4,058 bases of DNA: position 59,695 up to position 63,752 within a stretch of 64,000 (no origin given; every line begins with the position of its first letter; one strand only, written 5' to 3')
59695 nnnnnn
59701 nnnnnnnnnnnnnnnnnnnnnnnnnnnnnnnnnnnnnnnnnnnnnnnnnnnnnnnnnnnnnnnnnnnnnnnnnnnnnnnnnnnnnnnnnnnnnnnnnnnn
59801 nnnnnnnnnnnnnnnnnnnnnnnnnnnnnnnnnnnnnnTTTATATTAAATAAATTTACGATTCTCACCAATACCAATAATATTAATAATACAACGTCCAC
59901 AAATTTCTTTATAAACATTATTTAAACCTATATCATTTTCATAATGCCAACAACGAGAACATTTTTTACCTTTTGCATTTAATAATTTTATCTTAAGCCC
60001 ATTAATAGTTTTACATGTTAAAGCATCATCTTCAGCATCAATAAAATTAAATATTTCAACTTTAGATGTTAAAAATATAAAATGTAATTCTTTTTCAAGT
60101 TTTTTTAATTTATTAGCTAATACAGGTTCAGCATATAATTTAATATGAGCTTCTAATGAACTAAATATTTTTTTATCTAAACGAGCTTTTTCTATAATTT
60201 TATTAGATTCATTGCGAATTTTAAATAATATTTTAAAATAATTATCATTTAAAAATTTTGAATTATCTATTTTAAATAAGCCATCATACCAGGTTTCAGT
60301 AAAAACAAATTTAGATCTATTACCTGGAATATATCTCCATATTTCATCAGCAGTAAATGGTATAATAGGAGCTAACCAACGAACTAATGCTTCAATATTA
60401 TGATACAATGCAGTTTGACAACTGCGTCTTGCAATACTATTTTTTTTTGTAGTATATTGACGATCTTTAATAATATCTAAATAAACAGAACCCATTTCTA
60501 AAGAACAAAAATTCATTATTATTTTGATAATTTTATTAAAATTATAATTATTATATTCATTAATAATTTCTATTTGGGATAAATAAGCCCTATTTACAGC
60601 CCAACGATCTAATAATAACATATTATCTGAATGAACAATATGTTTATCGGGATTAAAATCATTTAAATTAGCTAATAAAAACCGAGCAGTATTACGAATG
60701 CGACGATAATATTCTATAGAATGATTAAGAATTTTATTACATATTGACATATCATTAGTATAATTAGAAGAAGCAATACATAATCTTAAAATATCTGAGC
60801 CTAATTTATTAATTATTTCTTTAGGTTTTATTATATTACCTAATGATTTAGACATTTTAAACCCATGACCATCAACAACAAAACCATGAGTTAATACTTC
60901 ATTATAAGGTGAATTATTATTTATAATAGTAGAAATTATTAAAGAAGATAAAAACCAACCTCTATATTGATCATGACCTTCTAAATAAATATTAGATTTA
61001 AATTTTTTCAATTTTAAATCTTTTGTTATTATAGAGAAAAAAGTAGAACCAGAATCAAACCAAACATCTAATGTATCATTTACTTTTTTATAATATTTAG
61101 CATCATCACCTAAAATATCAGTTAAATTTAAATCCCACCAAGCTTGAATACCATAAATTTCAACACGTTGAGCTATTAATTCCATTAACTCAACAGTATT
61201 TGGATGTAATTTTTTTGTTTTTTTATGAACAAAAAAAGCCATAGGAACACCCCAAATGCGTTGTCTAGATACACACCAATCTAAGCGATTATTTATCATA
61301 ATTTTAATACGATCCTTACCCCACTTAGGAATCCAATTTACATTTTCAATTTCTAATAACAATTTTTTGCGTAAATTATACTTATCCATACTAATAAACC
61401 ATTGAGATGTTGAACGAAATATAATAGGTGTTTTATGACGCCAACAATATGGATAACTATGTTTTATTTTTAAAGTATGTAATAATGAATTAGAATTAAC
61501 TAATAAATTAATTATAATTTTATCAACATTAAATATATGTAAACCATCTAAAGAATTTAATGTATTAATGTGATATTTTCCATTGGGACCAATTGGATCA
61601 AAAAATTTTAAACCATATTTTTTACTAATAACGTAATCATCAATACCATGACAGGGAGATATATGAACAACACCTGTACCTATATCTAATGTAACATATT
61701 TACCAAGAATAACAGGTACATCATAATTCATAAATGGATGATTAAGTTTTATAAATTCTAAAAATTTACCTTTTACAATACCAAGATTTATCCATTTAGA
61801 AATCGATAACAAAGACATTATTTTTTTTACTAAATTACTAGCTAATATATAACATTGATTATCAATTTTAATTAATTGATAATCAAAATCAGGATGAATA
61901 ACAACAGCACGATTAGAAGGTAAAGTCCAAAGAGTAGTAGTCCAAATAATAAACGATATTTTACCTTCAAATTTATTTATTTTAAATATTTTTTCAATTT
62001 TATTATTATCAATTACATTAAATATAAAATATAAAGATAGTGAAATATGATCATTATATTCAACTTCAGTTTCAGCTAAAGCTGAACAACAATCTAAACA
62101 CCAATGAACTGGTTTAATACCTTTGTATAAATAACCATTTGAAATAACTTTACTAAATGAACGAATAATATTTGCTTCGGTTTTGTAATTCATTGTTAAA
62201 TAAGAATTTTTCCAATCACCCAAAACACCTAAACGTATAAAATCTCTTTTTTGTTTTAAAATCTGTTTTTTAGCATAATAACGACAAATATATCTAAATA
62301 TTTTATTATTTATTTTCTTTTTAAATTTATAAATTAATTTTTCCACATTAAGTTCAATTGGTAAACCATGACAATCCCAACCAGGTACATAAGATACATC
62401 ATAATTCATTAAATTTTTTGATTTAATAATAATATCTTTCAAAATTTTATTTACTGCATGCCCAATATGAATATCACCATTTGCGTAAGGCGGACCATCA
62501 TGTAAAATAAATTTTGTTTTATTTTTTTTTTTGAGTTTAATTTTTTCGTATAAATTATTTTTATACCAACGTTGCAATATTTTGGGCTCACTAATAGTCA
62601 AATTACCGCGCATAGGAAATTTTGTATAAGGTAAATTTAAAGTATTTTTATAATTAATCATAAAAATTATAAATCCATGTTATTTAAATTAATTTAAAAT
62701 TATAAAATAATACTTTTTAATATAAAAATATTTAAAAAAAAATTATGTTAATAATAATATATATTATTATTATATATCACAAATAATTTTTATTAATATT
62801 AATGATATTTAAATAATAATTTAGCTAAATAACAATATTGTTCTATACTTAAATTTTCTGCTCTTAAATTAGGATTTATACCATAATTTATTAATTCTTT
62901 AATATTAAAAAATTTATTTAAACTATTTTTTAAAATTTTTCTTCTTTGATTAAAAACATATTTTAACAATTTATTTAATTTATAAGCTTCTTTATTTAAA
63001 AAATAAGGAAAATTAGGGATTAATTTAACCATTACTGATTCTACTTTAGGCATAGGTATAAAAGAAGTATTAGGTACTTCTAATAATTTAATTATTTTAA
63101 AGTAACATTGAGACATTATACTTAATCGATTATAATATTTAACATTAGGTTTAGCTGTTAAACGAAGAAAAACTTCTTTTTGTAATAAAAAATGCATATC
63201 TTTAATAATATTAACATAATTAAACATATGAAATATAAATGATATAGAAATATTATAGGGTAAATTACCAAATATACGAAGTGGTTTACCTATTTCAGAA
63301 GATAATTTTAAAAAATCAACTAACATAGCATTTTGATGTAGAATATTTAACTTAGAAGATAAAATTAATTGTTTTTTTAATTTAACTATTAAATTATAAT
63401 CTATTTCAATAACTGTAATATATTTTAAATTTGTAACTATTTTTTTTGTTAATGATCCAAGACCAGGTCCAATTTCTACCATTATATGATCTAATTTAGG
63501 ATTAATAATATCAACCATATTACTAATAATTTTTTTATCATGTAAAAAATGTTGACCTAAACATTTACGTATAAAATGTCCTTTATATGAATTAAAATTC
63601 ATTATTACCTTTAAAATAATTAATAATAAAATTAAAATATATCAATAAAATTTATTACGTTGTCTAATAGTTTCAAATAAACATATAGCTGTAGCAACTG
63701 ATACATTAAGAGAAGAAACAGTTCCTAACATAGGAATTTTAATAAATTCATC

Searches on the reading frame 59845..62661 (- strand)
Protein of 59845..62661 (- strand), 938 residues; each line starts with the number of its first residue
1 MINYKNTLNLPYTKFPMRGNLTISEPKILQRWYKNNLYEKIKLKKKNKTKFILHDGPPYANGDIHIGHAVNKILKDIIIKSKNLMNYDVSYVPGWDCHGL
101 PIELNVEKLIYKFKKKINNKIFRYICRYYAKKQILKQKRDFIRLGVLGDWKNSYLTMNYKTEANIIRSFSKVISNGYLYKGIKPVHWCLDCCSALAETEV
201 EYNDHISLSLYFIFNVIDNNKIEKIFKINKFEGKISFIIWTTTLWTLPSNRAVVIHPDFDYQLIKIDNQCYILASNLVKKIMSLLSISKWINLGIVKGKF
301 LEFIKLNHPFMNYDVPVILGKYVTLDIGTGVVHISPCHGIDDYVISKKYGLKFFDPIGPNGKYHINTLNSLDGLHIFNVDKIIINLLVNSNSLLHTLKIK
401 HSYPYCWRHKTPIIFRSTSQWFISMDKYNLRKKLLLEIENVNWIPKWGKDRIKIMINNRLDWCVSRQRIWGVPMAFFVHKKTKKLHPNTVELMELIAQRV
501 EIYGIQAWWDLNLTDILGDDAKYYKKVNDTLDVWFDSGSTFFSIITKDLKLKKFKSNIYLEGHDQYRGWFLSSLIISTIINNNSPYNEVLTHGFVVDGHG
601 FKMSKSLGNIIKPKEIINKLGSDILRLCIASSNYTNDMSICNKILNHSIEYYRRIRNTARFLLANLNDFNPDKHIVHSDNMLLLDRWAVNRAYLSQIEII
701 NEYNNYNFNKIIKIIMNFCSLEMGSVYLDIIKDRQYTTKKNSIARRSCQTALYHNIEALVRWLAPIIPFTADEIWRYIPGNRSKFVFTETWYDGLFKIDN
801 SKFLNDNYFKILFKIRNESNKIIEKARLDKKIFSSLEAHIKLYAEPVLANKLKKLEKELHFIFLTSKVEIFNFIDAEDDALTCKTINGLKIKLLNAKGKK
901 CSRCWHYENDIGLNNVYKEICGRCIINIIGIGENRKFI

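Call 14: search_protein_families(library=ncbifam, proteins=[window:59845-62661:-])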
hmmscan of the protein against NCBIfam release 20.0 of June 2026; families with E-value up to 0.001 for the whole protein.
window:59845-62661:- (938 aa): 16 families
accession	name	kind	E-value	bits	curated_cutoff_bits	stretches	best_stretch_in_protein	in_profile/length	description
NF040702.1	ileS_w_GNAT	exception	0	1107.8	1999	2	268-937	445-1099/1100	isoleucine--tRNA ligase, N-acetyltransferase domain-containing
TIGR00392.1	ileS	equivalog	6.6e-265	881.4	621.4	1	14-843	1-860/861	isoleucine--tRNA ligase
NF009687.0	PRK13208.1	equivalog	1.4e-121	407.1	738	2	307-859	245-777/801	valine--tRNA ligase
TIGR00422.1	valS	equivalog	7.9e-120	401.3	612.1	2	305-878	244-794/863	valine--tRNA ligase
NF004349.1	PRK05729.1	equivalog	5.1e-102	342.6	704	2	305-888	238-787/860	valine--tRNA ligase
NF000257.1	MupA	exception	1.8e-92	310.7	1900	1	27-782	11-765/1024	mupirocin-resistant isoleucine--tRNA ligase MupA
NF000258.1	MupB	exception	2e-79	267.6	1900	1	22-778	6-763/1033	mupirocin-resistant isoleucine--tRNA ligase MupB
NF011492.0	PRK14900.1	equivalog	1.2e-69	235.3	1783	2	305-784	253-713/1044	valine--tRNA ligase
NF000540.1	alt_ValS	exception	4.5e-60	203.5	900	3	366-817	332-782/827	valine--tRNA ligase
NF008957.0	PRK12300.1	subfamily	5.3e-49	167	677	3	25-348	10-327/946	leucine--tRNA ligase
TIGR00395.1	leuS_arch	equivalog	3.8e-35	121.2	648.5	2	25-347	4-320/938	leucine--tRNA ligase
TIGR00396.1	leuS_bact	equivalog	9.2e-32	110.1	548.4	2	25-201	7-168/843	leucine--tRNA ligase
TIGR00398.1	metG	equivalog_domain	1.9e-27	96.2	336.35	2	586-777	312-500/530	methionine--tRNA ligase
NF001100.0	PRK00133.1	equivalog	7e-22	77.7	587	2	49-112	5-68/676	methionine--tRNA ligase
NF008900.0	PRK12267.1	equivalog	2.1e-17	62.9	598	2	584-780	282-478/648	methionine--tRNA ligase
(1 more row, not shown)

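Call 46: search_protein_families(library=pfam, proteins=[window:59845-62661:-], max_evalue=10)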
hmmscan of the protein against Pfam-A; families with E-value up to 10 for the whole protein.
window:59845-62661:- (938 aa): 8 families
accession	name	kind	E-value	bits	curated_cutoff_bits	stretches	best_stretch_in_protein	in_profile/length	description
PF00133.28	tRNA-synt_1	-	1.4e-134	449.4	22.7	1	27-640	1-413/414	tRNA synthetases class I (I, L, M and V)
PF08264.19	Anticodon_1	-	4.8e-28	98.3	25.1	1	685-841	1-147/148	Anticodon-binding domain of tRNA ligase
PF09334.17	tRNA-synt_1g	-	2.4e-21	76.4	20.1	2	58-201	8-136/391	tRNA synthetases class I (M)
PF01406.26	tRNA-synt_1e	-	1e-09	38.7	27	2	587-647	238-298/301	tRNA synthetases class I (C) catalytic domain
PF06827.20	zf-FPG_IleRS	-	7.5e-07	29.3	21.3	1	898-925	1-28/30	Zinc finger found in FPG and IleRS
PF01921.24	tRNA-synt_1f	-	2.7e-06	27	27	1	571-659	253-339/360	tRNA synthetases class I (K)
PF13603.12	tRNA-synt_1_2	-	3.9e-05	23.7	25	1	304-362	87-145/185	Leucyl-tRNA synthetase, editing domain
PF09106.17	SelB-wing_2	-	0.22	12.1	22.3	1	107-144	20-57/57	Elongation factor SelB, winged helix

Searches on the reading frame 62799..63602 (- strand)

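Call 81: search_protein_families(library=pfam, proteins=[window:62799-63602:-], max_evalue=0.0001)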
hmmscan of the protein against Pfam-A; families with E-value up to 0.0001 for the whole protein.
window:62799-63602:- (267 aa): 1 family
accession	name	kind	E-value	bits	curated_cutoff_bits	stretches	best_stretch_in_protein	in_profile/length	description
PF00398.26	RrnaAD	-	1.8e-61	208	24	1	11-263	4-261/263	Ribosomal RNA adenine dimethylase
